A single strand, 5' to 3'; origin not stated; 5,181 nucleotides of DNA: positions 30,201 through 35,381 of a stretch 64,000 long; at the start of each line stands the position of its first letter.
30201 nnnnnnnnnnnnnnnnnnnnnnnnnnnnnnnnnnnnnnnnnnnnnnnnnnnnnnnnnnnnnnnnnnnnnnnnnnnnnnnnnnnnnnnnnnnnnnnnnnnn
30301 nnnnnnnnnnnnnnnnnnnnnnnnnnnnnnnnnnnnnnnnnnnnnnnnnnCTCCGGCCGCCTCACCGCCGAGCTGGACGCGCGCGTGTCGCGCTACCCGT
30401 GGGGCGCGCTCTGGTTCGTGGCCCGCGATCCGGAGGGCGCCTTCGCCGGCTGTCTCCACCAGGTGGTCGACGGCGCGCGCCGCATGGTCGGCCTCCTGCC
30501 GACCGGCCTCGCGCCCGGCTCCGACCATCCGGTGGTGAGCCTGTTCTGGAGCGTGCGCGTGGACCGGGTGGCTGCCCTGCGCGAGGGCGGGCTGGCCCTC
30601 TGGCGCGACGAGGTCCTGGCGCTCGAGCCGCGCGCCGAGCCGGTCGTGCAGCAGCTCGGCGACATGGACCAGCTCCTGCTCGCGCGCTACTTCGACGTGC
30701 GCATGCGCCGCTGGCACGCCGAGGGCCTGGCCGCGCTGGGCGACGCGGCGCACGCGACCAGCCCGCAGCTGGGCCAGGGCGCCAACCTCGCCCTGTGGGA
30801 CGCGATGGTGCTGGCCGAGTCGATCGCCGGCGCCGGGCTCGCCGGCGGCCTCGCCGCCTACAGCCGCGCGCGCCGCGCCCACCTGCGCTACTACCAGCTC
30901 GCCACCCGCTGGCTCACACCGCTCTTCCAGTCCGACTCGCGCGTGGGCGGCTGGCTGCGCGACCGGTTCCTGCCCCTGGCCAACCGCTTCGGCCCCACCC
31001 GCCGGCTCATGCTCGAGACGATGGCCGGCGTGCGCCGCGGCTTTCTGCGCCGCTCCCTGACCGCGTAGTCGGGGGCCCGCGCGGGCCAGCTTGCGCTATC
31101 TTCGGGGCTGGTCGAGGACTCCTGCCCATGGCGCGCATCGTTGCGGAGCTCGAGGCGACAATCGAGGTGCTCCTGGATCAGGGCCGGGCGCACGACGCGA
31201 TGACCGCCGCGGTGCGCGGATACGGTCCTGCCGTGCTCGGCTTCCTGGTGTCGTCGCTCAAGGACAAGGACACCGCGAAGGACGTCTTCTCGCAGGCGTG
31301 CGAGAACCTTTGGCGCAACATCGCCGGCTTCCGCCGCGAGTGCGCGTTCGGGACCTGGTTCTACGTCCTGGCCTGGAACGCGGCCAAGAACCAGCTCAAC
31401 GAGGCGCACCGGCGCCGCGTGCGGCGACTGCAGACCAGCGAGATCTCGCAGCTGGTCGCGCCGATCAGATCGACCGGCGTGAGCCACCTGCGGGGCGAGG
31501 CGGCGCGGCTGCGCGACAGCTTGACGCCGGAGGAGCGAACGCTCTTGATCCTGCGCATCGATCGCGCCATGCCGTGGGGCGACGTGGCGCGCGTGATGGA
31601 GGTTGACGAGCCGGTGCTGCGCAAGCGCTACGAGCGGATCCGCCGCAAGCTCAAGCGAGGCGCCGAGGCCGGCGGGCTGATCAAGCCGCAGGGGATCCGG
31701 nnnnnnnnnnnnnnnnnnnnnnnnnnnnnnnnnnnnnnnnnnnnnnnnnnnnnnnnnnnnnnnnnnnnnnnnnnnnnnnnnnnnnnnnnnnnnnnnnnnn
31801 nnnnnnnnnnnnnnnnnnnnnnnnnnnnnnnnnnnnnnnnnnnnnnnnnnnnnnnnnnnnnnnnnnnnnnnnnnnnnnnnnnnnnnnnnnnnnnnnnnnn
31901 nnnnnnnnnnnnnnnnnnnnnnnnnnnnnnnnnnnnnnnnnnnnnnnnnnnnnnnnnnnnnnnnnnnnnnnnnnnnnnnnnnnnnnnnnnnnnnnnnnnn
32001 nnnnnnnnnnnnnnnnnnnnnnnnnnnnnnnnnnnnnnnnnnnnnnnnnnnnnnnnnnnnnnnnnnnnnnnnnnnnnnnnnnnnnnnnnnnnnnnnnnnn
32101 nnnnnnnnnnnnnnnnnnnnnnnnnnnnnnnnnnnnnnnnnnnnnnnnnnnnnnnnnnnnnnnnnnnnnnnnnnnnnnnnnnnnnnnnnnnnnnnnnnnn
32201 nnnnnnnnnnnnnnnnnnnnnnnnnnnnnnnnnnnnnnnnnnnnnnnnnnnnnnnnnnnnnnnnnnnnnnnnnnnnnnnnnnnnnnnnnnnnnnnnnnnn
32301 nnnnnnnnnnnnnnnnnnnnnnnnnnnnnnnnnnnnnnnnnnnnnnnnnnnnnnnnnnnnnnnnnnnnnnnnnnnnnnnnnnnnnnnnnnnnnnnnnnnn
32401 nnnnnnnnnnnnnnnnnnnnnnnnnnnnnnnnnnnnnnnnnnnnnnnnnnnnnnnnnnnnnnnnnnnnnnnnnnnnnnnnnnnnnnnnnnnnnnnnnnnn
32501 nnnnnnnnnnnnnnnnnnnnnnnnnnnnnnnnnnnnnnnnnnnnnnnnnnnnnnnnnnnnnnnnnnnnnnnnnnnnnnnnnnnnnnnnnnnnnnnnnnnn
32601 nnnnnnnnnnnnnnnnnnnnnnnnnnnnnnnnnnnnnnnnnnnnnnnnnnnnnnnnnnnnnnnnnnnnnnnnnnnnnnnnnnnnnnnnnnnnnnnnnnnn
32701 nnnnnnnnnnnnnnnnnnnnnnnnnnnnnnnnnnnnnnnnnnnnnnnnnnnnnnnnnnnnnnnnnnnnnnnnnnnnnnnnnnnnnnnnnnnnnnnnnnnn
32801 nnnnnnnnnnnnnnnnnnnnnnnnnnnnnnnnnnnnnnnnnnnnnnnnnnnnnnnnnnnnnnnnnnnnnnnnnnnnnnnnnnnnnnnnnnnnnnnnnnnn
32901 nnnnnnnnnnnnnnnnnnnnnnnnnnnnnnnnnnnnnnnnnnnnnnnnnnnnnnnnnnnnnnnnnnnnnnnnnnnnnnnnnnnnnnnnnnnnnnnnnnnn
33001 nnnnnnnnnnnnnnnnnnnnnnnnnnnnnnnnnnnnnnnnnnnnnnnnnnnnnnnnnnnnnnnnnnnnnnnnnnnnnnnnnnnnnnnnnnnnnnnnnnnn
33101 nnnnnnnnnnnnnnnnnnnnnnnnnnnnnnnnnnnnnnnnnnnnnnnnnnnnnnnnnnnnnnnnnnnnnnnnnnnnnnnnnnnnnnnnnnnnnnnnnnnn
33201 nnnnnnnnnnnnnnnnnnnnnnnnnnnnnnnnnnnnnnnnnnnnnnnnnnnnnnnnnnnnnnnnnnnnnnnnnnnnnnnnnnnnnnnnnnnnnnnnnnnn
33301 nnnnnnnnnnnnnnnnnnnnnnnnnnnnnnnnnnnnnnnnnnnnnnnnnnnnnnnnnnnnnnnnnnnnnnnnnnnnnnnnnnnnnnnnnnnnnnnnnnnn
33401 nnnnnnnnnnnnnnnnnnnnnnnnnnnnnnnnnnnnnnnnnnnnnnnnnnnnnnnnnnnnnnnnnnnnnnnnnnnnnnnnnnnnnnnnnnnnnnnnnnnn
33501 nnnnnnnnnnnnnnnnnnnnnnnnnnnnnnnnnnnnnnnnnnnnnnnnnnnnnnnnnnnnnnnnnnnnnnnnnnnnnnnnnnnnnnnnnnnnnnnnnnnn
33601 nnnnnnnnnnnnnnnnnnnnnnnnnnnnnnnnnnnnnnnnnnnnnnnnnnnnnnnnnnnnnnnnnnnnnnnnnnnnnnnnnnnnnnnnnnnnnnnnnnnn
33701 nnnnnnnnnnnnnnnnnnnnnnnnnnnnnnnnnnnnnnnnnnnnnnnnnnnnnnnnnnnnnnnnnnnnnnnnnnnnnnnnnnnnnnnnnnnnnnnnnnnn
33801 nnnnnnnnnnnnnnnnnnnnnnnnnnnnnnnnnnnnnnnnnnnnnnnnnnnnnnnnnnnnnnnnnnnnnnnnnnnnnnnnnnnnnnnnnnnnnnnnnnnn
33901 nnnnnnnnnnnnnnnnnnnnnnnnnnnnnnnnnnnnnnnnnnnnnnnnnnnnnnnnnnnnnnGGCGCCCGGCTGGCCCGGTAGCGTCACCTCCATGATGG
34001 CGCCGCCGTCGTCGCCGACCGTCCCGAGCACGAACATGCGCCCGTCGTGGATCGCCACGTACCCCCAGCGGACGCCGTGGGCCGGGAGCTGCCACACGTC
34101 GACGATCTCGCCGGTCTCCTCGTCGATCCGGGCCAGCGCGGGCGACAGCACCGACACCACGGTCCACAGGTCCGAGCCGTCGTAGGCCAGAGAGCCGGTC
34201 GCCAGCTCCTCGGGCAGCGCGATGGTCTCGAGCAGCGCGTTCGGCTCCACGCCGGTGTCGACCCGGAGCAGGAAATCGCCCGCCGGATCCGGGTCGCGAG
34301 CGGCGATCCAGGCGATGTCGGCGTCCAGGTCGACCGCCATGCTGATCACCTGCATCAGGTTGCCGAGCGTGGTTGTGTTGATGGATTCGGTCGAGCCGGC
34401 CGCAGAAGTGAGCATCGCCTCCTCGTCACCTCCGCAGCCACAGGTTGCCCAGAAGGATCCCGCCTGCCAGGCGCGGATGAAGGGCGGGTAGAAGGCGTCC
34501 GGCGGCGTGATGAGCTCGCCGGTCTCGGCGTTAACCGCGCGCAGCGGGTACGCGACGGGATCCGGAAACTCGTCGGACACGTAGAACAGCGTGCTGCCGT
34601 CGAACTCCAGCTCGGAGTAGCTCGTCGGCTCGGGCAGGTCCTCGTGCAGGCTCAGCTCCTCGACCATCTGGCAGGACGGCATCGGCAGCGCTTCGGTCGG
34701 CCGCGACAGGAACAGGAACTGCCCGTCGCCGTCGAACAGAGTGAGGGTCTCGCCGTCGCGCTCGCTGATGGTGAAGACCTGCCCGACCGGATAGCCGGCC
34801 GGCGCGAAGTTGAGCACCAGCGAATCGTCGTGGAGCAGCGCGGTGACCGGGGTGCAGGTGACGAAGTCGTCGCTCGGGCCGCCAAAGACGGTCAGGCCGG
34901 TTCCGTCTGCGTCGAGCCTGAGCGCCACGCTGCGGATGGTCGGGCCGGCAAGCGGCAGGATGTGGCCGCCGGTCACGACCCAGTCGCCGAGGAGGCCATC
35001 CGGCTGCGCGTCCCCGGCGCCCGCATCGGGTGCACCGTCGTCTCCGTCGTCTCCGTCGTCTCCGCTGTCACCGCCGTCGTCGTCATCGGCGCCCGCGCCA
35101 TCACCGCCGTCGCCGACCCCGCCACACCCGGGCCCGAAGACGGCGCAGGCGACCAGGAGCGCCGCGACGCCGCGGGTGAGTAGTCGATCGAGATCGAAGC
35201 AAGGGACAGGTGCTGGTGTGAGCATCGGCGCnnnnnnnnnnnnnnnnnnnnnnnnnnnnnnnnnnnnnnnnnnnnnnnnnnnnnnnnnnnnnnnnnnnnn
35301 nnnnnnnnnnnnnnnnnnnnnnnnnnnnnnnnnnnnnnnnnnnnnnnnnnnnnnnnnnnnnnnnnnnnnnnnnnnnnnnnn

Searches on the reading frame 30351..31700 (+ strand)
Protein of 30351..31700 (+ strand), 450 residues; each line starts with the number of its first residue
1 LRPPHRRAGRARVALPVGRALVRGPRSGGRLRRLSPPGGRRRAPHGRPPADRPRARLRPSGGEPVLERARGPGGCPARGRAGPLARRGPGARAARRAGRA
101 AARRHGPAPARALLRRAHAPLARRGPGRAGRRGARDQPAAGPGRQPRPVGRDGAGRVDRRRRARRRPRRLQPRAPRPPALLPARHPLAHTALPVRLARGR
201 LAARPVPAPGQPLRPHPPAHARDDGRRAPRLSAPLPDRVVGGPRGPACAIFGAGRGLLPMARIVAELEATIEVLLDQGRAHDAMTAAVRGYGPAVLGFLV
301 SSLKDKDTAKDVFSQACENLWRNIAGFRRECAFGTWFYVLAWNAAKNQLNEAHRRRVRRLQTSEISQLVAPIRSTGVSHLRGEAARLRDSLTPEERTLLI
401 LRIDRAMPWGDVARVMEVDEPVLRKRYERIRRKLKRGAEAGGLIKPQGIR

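Call 37: search_protein_families(library=pfam, max_evalue=0.001, proteins=[window:30351-31700:+])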
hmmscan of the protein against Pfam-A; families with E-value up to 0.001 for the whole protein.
window:30351-31700:+ (450 aa): 1 family
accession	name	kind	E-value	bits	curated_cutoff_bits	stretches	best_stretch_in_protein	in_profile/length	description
PF04542.20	Sigma70_r2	-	2.7e-09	37.1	24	1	288-354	2-70/71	Sigma-70 region 2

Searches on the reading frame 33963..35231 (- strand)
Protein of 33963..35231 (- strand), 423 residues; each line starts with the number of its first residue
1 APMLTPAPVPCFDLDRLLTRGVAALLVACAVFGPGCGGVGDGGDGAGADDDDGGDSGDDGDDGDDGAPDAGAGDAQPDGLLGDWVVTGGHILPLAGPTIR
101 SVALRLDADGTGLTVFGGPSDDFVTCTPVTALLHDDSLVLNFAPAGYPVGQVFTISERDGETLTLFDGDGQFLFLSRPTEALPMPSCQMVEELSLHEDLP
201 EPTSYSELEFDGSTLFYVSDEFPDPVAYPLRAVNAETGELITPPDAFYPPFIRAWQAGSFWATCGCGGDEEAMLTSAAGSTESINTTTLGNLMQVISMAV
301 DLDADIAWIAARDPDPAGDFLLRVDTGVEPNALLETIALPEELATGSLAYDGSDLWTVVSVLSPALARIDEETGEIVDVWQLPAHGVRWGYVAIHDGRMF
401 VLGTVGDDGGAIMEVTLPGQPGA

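Call 13: search_protein_families(library=pfam, max_evalue=0.01, proteins=[window:33963-35231:-])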
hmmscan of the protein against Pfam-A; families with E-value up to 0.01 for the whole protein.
window:33963-35231:- (423 aa): 0 families

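Call 14: search_protein_families(library=ncbifam, max_evalue=1, proteins=[window:33963-35231:-])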
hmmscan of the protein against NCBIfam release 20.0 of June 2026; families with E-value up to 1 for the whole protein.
window:33963-35231:- (423 aa): 1 family
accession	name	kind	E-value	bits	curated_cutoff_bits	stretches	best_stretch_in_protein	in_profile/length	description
NF058595.1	invert_tail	domain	0.66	10.3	37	0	16-43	52-79/113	lipo-invert putative C-terminal anchoring domain-containing protein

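Call 26: search_protein_families(library=pfam, max_evalue=10, proteins=[window:33963-35231:-])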
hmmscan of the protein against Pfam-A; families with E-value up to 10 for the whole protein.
window:33963-35231:- (423 aa): 2 families
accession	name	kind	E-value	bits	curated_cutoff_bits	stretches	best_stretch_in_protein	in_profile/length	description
PF21959.2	DUF6923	-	0.13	12.4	27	1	328-379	116-167/234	Repeat of unknown function (DUF6923)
PF24381.1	DUF7537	-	4.9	7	31.7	1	22-70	2-48/258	Family of unknown function (DUF7537)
